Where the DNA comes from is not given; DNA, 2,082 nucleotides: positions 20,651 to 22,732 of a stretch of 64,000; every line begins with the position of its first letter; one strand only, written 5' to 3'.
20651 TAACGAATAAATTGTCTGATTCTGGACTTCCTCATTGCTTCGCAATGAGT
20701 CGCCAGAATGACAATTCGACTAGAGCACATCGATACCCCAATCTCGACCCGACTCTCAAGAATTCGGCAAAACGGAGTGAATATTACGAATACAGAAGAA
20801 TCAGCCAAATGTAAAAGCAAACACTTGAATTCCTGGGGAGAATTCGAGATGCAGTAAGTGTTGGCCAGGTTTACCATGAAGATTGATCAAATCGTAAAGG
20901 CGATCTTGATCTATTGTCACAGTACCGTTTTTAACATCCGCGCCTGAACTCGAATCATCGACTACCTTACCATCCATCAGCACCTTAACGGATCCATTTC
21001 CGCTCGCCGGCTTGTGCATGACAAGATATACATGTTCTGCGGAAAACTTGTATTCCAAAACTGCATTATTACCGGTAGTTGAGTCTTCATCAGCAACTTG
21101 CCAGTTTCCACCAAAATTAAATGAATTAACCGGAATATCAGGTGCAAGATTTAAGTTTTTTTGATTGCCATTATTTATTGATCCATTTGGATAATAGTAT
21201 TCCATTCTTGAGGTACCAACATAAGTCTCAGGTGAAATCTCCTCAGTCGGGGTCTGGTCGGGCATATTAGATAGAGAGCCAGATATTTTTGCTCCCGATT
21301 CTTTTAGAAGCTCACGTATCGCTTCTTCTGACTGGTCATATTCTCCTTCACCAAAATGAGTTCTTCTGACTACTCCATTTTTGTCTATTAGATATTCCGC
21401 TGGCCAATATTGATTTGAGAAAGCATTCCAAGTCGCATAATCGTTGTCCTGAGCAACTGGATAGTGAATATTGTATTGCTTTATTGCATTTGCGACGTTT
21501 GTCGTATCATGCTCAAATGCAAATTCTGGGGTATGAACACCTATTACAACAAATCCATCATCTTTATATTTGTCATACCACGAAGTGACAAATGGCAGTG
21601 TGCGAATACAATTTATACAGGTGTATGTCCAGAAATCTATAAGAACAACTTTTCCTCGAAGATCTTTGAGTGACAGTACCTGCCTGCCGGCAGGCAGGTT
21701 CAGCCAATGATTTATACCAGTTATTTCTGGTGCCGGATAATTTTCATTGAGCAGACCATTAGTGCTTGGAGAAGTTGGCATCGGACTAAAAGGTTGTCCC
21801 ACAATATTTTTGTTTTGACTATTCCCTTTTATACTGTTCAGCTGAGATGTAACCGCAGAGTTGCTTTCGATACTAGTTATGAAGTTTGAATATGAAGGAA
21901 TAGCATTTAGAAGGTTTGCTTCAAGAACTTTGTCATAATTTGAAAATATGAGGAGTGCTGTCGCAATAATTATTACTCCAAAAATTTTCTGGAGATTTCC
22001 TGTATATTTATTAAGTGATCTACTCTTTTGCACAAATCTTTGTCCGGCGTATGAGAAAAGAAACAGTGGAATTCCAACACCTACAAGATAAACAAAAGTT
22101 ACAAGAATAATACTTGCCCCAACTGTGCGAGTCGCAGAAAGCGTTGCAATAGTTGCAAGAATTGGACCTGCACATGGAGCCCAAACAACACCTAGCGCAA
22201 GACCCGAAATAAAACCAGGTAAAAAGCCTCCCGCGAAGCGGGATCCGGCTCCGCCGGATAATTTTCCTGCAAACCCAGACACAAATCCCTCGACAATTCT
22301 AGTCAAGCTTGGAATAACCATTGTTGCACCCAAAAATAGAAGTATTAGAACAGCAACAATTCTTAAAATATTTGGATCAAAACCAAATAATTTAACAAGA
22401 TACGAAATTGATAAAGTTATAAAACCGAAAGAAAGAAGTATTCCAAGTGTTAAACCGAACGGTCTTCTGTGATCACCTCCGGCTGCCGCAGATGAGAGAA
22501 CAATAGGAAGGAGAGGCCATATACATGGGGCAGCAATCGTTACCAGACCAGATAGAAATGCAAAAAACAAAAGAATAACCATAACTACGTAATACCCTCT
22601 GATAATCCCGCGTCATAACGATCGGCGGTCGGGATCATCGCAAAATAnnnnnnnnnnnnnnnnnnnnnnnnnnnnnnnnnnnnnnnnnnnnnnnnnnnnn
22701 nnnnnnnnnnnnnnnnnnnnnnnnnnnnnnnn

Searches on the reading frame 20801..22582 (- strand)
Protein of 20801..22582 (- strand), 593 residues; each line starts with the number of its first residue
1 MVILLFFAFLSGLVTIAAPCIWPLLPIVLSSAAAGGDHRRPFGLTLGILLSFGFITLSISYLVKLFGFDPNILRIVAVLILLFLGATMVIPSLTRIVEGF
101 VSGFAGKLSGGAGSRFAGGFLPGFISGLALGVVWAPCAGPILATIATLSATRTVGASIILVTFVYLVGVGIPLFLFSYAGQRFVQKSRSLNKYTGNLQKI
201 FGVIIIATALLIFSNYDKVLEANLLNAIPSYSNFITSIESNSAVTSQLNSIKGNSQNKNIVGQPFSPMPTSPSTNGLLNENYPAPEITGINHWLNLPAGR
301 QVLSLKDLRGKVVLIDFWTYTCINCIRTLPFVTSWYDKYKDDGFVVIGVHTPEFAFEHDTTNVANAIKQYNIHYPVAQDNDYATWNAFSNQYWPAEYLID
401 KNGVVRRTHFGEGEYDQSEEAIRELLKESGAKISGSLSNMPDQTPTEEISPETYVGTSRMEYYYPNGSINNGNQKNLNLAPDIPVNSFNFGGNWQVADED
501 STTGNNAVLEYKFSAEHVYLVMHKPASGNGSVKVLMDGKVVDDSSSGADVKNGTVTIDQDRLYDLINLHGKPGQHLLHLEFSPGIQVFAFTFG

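Call 52: search_protein_families(library=pfam, proteins=[window:20801-22582:-], max_evalue=0.00001)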
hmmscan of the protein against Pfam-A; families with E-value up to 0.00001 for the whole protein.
window:20801-22582:- (593 aa): 5 families
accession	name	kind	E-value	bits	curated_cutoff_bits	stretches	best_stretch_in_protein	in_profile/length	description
PF17991.7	Thioredoxin_10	-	2.9e-32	112.6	27.1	1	450-593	1-142/142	Thioredoxin like C-terminal domain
PF08534.16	Redoxin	-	1.8e-13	51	26.6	1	283-414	5-137/148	Redoxin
PF00578.27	AhpC-TSA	-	1.2e-12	48.3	26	1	301-407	16-123/124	AhpC/TSA family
PF13905.12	Thioredoxin_8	-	4.4e-11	43.4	27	1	310-404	1-93/94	Thioredoxin-like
PF02683.22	DsbD_TM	-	2e-10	40.8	27.1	1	3-214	3-216/219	Cytochrome C biogenesis protein transmembrane domain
